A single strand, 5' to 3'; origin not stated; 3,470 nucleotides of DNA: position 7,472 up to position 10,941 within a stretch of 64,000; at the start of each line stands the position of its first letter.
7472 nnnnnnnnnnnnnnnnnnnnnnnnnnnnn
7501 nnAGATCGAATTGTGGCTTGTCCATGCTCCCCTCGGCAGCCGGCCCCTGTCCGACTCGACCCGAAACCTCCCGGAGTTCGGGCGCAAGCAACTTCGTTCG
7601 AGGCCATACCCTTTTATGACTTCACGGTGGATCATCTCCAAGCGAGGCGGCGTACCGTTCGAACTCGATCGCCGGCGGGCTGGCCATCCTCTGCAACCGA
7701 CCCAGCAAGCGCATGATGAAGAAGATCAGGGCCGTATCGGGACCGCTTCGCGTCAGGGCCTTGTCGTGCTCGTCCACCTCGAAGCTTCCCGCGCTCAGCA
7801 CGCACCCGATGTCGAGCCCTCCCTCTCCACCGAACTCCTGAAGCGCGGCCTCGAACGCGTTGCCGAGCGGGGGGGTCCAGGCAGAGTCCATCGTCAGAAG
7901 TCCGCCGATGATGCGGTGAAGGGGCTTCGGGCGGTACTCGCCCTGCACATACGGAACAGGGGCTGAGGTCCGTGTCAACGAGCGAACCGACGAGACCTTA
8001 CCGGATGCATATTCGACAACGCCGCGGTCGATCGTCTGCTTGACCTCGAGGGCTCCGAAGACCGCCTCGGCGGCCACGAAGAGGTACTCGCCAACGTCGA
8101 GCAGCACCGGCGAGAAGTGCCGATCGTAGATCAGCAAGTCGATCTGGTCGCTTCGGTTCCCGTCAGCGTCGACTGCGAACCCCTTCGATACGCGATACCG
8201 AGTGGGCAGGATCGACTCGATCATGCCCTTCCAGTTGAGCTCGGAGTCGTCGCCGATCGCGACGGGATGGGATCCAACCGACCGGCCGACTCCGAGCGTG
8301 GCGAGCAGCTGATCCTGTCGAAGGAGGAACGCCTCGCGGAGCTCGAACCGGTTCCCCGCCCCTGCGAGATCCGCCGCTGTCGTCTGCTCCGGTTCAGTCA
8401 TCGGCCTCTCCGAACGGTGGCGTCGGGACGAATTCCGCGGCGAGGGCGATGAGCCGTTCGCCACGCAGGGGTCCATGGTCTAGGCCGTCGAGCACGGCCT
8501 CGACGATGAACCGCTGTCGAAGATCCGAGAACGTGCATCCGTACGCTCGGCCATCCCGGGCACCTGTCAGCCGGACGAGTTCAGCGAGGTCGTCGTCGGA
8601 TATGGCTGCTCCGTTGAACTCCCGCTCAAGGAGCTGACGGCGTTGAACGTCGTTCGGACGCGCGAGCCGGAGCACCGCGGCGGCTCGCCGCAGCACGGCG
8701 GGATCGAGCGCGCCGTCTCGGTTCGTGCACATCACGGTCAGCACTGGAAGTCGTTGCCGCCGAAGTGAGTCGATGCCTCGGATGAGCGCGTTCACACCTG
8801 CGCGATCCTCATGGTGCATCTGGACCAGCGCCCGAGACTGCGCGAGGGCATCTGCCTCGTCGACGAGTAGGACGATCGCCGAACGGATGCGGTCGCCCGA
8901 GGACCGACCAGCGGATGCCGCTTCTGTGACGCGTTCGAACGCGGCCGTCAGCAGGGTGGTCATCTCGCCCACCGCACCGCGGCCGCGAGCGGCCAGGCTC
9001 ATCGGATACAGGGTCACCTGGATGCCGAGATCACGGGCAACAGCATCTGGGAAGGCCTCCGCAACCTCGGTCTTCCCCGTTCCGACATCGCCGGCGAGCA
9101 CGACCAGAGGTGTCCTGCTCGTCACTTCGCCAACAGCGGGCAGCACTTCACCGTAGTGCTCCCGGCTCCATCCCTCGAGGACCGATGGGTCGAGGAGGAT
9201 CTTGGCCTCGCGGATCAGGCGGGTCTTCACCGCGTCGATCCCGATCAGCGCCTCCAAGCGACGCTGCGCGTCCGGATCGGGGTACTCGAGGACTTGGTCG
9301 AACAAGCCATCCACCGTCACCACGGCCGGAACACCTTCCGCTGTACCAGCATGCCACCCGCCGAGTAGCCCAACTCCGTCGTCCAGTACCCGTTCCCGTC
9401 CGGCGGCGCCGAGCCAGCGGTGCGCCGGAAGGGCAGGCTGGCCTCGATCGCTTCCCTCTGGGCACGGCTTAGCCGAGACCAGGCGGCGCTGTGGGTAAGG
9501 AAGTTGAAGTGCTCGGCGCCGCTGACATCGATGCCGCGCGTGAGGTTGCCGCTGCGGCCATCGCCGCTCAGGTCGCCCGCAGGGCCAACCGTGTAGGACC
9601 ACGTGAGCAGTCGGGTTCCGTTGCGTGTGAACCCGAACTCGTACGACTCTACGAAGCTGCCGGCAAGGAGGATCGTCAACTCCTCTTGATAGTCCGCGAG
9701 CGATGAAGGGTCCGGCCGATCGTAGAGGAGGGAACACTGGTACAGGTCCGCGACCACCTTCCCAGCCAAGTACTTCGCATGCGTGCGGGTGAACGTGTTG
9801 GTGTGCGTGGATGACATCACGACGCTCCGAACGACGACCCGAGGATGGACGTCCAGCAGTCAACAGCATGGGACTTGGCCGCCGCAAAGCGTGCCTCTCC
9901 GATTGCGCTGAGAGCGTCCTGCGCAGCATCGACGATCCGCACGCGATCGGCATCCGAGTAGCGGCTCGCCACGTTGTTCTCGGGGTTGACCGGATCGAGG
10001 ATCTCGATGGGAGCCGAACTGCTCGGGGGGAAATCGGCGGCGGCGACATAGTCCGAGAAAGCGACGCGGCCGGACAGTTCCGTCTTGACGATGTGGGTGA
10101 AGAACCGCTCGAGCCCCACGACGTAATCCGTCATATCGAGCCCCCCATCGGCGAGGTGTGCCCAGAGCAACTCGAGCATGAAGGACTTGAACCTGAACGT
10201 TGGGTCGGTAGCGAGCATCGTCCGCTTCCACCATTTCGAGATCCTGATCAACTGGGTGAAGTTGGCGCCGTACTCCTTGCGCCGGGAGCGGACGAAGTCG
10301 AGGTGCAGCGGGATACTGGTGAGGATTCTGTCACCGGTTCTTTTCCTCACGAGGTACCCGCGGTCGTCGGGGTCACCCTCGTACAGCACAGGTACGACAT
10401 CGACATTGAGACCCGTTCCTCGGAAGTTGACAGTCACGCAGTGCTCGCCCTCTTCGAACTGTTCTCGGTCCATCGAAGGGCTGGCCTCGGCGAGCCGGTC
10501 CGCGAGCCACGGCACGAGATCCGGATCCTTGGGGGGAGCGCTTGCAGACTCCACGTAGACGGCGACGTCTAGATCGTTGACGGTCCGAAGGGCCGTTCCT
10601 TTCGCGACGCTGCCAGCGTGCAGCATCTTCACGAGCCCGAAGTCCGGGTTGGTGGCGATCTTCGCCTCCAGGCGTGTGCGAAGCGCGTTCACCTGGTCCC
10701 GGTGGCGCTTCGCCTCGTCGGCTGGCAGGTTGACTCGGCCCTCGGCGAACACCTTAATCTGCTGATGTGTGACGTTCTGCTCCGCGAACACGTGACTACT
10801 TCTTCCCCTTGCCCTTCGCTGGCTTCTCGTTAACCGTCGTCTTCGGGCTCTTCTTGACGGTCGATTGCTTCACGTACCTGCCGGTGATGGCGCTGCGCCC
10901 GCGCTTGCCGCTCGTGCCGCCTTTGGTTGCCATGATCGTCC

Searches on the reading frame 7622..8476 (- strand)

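Call 7: search_protein_families(library=pfam, proteins=[window:7622-8476:-], max_evalue=0.1)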
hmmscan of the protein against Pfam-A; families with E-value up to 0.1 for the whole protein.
window:7622-8476:- (284 aa): 1 family
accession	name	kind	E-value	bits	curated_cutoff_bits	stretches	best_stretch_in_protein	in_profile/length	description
PF20247.3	DUF6602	-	2.2e-23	82.6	27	1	69-167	8-104/104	Domain of unknown function (DUF6602)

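Call 8: search_protein_families(library=padloc, proteins=[window:7622-8476:-], max_evalue=0.1)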
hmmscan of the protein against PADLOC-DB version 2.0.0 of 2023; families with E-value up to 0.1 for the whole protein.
window:7622-8476:- (284 aa): 3 families
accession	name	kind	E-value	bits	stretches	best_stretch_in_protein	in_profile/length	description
PDLC00745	Effector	-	6.3e-78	259.8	1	42-280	3-241/244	Endonuclease (NucC)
PDLC01051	NucC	-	2.4e-49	166.2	1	45-280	13-240/243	NucC nuclease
PDLC01495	PD_DExK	-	2.1e-25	86.8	1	52-167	9-123/123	"CAS-I,CAS-II,CAS-III,CAS-IV,CAS-V,CAS-VI; associated"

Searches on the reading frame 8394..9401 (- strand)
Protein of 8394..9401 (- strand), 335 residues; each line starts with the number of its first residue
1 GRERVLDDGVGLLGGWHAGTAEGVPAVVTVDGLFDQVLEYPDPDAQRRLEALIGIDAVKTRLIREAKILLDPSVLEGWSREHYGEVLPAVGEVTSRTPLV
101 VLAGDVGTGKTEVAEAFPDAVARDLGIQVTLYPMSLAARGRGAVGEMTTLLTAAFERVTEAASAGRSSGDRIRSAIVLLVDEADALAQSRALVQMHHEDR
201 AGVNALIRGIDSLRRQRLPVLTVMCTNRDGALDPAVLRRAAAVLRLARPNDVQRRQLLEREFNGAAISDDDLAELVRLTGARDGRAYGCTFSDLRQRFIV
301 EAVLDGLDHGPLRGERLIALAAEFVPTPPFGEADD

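Call 7: search_protein_families(library=pfam, proteins=[window:8394-9401:-], max_evalue=0.1)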
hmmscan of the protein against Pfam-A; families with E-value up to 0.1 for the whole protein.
window:8394-9401:- (335 aa): 7 families
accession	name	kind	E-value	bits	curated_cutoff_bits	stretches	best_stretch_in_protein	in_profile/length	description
PF00004.35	AAA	-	3.3e-14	53.9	21.2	1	100-243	1-126/131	ATPase family associated with various cellular activities (AAA)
PF05729.18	NACHT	-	4.8e-06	26.9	26.7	1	99-262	2-164/167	NACHT domain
PF13604.12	AAA_30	-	4.9e-05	23.6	27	1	94-192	15-106/191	AAA domain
PF13191.12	AAA_16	-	5.9e-05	24.1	32.6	1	87-181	13-103/167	AAA ATPase domain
PF13401.12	AAA_22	-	7e-05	23.6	27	1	97-209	5-122/130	AAA domain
PF13245.12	AAA_19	-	0.0062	17.1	25.1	1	94-193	8-111/134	AAA domain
PF06414.18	Zeta_toxin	-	0.071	13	22.3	0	99-122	18-41/199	Zeta toxin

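Call 8: search_protein_families(library=padloc, proteins=[window:8394-9401:-], max_evalue=0.1)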
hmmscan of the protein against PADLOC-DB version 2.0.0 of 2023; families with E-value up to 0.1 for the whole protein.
window:8394-9401:- (335 aa): 9 families
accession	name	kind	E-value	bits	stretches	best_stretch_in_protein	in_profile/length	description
PDLC00914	TRIP13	-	6.6e-112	371.8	1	29-332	3-300/302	TRIP13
PDLC02196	IetA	-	1.3e-15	55.7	1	175-281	181-284/374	-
PDLC02195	IetA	-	5.1e-13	47.1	1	174-280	195-298/395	-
PDLC00915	TRIP13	-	6.3e-13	46.8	1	99-275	65-237/302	TRIP13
PDLC04232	IetA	-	4.9e-09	34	1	100-261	119-258/330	-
PDLC04231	IetA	-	0.00014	19.8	1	99-249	119-247/262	-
PDLC04547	PDC-M26A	-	0.0061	13.1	1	99-122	334-357/724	-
PDLC02132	Csn2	-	0.024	12.8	1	175-229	147-201/220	-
PDLC05066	PDC-S68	-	0.031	10.2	1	96-130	592-626/1202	-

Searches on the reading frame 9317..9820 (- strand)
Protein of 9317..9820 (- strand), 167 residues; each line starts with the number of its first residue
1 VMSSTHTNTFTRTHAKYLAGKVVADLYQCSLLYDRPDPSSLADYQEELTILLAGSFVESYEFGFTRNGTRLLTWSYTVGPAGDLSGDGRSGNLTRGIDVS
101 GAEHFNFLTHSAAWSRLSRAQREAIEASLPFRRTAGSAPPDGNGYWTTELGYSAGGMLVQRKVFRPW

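Call 7: search_protein_families(library=pfam, proteins=[window:9317-9820:-], max_evalue=0.1)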
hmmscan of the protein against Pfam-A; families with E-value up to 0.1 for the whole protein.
window:9317-9820:- (167 aa): 1 family
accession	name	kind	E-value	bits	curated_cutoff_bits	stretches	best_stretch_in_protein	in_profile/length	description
PF18138.6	bacHORMA_1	-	2.2e-40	138.7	35.6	1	2-165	3-169/169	Bacterial HORMA domain family 1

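Call 8: search_protein_families(library=padloc, proteins=[window:9317-9820:-], max_evalue=0.1)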
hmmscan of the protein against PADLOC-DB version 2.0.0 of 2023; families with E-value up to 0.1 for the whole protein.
window:9317-9820:- (167 aa): 2 families
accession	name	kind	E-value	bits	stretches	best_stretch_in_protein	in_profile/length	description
PDLC00880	HORMA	-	1.8e-49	166.1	1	2-166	3-166/167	HORMA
PDLC00884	HORMA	-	3.8e-47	158.3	1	3-165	6-169/171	HORMA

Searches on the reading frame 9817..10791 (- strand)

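Call 7: search_protein_families(library=pfam, proteins=[window:9817-10791:-], max_evalue=0.1)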
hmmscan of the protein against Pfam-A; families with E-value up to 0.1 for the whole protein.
window:9817-10791:- (324 aa): 5 families
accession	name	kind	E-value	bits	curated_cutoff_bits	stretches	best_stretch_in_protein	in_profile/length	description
PF18144.7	SMODS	-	5.2e-05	24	26.5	1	9-140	4-135/164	Second Messenger Oligonucleotide or Dinucleotide Synthetase domain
PF01909.29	NTP_transf_2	-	0.0016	19.2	21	1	59-139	20-78/93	Nucleotidyltransferase domain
PF21654.3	DncV-like_NTFase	-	0.002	19.4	24.9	1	57-132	4-87/90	Cyclic GMP-AMP synthase DncV-like, nucleotidyltransferase domain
PF10421.14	OAS1_C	-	0.04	14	19.9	0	261-314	136-184/188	2'-5'-oligoadenylate synthetase 1, domain 2, C-terminus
PF09249.16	tRNA_NucTransf2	-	0.066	13.9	27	0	258-294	68-104/113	tRNA nucleotidyltransferase, second domain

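Call 8: search_protein_families(library=padloc, proteins=[window:9817-10791:-], max_evalue=0.1)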
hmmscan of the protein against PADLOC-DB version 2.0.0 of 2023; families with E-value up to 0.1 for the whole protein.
window:9817-10791:- (324 aa): 27 families (the best 25 are shown)
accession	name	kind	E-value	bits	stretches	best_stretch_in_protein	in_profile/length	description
PDLC00808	Cyclase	-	1.6e-117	390.5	1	4-322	2-323/325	oligonucleotide-cyclase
PDLC00791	Cyclase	-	3.2e-25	87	1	3-321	4-338/345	oligonucleotide-cyclase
PDLC00823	Cyclase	-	6.6e-25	86.3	1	24-235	20-214/285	oligonucleotide-cyclase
PDLC00803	Cyclase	-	4.8e-19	67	1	30-296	21-245/253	oligonucleotide-cyclase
PDLC00776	Cyclase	-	1.3e-16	58.8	1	28-240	20-221/287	oligonucleotide-cyclase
PDLC00773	Cyclase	-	8.8e-15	53.1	1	72-323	72-296/334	oligonucleotide-cyclase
PDLC00793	Cyclase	-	8e-13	46.3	1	9-323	4-299/462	oligonucleotide-cyclase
PDLC00774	Cyclase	-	1.5e-12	45.4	2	9-190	5-181/316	oligonucleotide-cyclase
PDLC00802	Cyclase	-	8.7e-12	42.9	2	109-236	137-263/332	oligonucleotide-cyclase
PDLC00822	Cyclase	-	8.6e-11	39.7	2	164-321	203-342/375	oligonucleotide-cyclase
PDLC00818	Cyclase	-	6.3e-10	37.1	2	129-322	133-293/322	oligonucleotide-cyclase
PDLC00809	Cyclase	-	1.5e-08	32.6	1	30-236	21-226/295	oligonucleotide-cyclase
PDLC00787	Cyclase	-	3.5e-08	31.2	1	10-322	5-302/333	oligonucleotide-cyclase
PDLC00796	Cyclase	-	6.7e-08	30.3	1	14-192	6-183/432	oligonucleotide-cyclase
PDLC00790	Cyclase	-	6.9e-07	26.9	1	27-137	53-155/310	oligonucleotide-cyclase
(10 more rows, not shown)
